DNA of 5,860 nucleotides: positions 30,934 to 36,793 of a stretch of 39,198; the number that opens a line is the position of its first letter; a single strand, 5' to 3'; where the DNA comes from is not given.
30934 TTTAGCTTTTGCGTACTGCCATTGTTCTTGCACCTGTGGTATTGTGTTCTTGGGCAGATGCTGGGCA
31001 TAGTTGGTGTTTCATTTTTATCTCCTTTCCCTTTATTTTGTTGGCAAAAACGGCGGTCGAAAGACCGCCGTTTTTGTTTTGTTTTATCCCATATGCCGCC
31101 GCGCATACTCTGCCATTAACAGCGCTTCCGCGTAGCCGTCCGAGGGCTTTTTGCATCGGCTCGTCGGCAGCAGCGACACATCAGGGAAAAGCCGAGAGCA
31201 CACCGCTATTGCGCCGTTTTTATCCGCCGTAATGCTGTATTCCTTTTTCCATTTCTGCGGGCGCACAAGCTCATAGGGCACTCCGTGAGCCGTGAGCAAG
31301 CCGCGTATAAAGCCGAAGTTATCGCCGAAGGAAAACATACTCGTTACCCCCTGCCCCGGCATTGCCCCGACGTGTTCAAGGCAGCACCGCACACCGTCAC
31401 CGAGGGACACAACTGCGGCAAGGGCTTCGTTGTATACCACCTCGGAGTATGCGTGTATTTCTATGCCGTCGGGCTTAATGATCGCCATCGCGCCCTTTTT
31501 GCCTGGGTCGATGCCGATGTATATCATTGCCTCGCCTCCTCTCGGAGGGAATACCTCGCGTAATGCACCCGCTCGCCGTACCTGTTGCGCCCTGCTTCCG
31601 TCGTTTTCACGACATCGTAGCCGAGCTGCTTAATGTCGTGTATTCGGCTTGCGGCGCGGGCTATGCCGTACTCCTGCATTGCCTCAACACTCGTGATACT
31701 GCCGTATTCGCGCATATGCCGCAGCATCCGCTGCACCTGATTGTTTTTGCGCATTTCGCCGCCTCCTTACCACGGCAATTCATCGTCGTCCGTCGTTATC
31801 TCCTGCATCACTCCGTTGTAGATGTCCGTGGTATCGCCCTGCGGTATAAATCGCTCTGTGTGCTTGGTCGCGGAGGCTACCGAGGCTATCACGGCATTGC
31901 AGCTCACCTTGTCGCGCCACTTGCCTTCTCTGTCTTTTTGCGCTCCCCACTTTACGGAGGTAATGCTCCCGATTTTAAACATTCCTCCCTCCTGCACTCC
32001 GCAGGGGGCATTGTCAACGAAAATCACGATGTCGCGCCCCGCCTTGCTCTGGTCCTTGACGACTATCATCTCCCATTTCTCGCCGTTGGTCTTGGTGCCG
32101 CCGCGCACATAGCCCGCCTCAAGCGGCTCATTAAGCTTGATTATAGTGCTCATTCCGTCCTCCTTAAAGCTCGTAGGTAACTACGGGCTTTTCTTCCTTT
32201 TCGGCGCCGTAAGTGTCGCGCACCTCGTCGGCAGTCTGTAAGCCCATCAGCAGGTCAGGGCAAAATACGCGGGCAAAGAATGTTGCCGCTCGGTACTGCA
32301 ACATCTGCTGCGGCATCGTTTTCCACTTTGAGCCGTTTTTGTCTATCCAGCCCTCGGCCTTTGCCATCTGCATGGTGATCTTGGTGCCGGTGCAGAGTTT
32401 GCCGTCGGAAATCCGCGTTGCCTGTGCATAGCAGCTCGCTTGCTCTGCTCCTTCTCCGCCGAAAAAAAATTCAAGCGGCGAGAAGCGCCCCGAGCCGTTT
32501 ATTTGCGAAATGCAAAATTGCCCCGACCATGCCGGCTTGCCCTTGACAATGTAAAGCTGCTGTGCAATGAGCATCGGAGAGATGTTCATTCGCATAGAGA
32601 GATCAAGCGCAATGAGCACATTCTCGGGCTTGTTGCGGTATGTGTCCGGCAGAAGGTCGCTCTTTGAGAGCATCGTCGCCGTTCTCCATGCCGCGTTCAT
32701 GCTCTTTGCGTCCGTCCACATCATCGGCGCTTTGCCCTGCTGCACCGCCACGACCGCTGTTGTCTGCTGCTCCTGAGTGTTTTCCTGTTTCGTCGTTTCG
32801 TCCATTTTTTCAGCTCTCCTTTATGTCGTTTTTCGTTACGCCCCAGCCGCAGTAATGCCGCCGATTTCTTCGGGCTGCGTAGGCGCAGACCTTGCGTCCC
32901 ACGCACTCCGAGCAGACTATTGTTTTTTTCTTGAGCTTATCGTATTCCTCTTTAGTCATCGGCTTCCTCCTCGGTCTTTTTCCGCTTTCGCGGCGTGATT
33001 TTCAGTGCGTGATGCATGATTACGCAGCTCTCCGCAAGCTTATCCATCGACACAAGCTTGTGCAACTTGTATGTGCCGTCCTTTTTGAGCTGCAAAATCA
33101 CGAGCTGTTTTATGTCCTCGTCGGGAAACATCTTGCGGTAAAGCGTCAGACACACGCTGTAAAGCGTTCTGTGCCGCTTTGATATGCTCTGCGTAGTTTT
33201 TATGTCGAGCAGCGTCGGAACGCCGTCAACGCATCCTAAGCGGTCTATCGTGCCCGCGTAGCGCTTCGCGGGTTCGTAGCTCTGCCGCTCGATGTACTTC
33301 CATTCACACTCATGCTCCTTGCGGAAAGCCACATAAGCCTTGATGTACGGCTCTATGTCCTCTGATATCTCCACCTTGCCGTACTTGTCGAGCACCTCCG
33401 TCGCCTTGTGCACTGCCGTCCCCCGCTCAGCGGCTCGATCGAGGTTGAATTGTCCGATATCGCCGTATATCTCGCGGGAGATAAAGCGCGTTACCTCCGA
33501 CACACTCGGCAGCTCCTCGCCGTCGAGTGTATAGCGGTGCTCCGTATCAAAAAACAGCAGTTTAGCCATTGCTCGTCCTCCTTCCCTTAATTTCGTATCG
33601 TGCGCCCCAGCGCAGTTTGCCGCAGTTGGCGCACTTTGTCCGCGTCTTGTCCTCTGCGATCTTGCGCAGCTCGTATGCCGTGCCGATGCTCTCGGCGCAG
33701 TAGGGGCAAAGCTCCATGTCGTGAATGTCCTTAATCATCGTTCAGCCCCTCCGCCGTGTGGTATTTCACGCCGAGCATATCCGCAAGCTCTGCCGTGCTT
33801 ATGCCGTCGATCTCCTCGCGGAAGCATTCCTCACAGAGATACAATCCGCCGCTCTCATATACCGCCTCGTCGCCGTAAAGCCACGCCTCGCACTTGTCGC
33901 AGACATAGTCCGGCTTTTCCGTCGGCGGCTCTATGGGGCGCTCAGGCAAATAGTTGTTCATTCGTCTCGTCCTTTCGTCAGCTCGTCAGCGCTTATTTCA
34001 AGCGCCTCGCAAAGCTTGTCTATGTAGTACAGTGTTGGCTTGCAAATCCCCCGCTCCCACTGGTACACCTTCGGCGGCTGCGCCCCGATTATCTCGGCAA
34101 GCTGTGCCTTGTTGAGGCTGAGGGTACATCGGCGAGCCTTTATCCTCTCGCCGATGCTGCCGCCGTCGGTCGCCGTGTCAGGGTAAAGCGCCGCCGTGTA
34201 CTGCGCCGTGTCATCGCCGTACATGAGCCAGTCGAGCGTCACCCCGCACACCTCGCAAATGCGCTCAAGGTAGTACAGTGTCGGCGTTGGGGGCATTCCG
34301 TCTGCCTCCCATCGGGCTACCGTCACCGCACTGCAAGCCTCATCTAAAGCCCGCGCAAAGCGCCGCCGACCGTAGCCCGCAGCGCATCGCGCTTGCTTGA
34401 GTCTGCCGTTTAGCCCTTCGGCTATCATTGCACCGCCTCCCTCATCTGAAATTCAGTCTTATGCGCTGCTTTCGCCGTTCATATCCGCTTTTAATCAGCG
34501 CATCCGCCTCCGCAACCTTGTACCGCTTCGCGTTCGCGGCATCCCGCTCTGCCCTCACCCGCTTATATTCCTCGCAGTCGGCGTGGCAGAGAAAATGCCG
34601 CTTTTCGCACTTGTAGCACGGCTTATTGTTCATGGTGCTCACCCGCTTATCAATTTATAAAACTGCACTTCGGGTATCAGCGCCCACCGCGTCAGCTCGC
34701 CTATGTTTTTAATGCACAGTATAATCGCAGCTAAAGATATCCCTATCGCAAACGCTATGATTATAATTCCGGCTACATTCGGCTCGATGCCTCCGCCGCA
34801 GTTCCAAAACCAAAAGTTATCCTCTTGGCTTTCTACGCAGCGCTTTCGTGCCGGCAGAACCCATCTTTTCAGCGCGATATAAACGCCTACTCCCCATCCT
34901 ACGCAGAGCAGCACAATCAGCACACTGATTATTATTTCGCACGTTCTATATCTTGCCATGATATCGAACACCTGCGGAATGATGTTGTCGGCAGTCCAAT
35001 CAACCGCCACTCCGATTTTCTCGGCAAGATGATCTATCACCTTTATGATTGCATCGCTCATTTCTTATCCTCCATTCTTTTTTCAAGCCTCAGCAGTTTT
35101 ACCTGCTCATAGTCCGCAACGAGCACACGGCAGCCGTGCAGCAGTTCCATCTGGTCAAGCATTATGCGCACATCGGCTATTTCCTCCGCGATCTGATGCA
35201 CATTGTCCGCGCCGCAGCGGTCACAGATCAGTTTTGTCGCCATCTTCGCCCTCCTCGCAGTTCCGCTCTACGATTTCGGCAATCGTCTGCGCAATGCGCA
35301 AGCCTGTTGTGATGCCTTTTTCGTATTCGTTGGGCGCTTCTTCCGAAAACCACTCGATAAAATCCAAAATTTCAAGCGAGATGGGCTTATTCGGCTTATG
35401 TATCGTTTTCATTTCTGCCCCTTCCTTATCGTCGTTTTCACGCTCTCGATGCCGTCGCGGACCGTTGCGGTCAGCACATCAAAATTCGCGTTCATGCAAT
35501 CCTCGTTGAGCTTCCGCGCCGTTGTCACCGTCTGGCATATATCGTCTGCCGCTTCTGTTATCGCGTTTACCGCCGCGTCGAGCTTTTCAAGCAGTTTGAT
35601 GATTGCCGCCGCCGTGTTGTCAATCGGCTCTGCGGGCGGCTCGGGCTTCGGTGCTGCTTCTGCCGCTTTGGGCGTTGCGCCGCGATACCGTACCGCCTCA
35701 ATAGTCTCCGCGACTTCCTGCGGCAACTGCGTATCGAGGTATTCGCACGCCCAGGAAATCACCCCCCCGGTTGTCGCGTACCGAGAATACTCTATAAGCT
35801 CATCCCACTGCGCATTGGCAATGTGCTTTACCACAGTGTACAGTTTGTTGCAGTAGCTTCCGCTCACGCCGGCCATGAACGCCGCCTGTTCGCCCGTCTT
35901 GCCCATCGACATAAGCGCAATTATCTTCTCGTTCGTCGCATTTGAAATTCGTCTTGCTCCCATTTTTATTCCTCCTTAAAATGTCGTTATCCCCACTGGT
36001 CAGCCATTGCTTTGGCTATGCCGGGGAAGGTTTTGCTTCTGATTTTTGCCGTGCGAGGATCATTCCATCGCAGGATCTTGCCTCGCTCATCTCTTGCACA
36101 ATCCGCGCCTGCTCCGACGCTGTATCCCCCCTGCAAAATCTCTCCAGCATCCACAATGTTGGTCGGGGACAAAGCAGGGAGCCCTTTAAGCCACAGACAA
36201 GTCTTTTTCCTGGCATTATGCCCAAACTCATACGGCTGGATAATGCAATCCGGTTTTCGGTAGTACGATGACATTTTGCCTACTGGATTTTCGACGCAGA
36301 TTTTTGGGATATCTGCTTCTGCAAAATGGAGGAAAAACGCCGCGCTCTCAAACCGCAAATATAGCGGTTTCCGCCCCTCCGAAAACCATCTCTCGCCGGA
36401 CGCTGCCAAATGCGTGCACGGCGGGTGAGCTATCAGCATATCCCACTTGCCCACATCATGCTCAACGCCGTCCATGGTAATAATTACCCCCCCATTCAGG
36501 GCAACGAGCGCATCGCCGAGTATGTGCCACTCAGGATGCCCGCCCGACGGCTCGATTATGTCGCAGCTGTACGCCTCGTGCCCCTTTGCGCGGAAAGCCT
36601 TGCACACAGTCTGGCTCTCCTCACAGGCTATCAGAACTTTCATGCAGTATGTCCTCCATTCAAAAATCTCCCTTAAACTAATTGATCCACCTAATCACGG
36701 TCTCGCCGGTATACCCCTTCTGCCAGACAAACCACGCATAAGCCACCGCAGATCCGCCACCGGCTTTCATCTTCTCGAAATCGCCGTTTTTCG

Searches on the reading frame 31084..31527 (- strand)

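Call 97: search_protein_families(library=phrogs, proteins=[window:31084-31527:-], max_evalue=0.001)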
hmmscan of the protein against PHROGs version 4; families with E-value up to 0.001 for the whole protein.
window:31084-31527:- (147 aa): 2 families
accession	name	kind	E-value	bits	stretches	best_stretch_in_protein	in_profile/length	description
phrog_1770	-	DNA, RNA and nucleotide metabolism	1.4e-33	117.1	1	1-146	4-151/158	Holliday junction resolvase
phrog_159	-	DNA, RNA and nucleotide metabolism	1.9e-05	24.8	1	1-96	88-202/330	RuvC-like Holliday junction resolvase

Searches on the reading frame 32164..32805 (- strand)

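Call 97: search_protein_families(library=phrogs, proteins=[window:32164-32805:-], max_evalue=0.001)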
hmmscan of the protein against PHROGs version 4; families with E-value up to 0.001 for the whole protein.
window:32164-32805:- (213 aa): 2 families
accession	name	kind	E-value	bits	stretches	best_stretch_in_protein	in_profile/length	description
phrog_561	-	DNA, RNA and nucleotide metabolism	1.2e-68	234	1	11-209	276-482/633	RecT-like ssDNA annealing protein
phrog_4171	-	DNA, RNA and nucleotide metabolism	2.5e-17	64.5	2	7-101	7-105/392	RecT-like ssDNA annealing protein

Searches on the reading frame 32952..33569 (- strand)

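Call 97: search_protein_families(library=phrogs, proteins=[window:32952-33569:-], max_evalue=0.001)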
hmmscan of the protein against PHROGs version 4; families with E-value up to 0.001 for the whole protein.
window:32952-33569:- (205 aa): 3 families
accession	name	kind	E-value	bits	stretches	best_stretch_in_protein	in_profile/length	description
phrog_298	-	DNA, RNA and nucleotide metabolism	1.7e-24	87.7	1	3-173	48-240/293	exonuclease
phrog_466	-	DNA, RNA and nucleotide metabolism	2.1e-11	44.8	1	45-145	210-315/446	exonuclease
phrog_3953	-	DNA, RNA and nucleotide metabolism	0.0001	23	1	40-167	34-156/186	exonuclease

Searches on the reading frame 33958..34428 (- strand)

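Call 97: search_protein_families(library=phrogs, proteins=[window:33958-34428:-], max_evalue=0.001)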
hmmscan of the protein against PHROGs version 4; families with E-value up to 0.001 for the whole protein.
window:33958-34428:- (156 aa): 13 families
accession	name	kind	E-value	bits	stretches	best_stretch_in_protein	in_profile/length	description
phrog_4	-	transcription regulation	2e-19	70.9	2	91-155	136-196/400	transcriptional repressor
phrog_8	-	transcription regulation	1.9e-18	68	1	9-155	80-220/346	transcriptional regulator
phrog_3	-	transcription regulation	9.2e-16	59.6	2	91-153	88-148/430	transcriptional repressor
phrog_2328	-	transcription regulation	4e-13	50.3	2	6-78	16-80/128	transcriptional repressor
phrog_1373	-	transcription regulation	3.4e-12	47.7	1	72-147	49-119/166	transcriptional regulator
phrog_2967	-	transcription regulation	1.3e-09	39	1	91-154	10-73/225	transcriptional regulator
phrog_4836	-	transcription regulation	3.5e-09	37.5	1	90-134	74-118/194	CII-like regulator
phrog_2439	-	transcription regulation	4.8e-07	30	1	92-148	8-64/367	transcriptional regulator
phrog_3037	-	transcription regulation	3e-05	24.9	1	22-76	30-82/189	transcriptional repressor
phrog_2104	-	unknown function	4.2e-05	24.7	0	94-132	42-80/103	-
phrog_35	-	transcription regulation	9.2e-05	23.6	0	108-150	90-133/181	transcriptional repressor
phrog_409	-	transcription regulation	0.00023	22.7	0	106-139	26-60/127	transcriptional regulator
phrog_7950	-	transcription regulation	0.00031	21.8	0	94-126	10-42/68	transcriptional repressor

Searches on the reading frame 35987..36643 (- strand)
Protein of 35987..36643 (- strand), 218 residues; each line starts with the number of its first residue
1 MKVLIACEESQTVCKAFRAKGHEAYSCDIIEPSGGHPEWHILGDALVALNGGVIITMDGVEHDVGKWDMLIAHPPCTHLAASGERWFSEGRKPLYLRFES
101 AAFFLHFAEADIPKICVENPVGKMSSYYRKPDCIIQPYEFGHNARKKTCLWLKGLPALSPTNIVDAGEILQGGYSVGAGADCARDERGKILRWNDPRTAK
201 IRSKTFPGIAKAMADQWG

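Call 97: search_protein_families(library=phrogs, proteins=[window:35987-36643:-], max_evalue=0.001)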
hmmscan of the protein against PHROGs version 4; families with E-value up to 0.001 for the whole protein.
window:35987-36643:- (218 aa): 2 families
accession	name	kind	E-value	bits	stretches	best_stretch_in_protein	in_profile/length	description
phrog_757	-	other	1.4e-63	215.3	1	1-218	15-219/247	DNA methyltransferase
phrog_27471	-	unknown function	5.8e-31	107.6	1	110-218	3-93/93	-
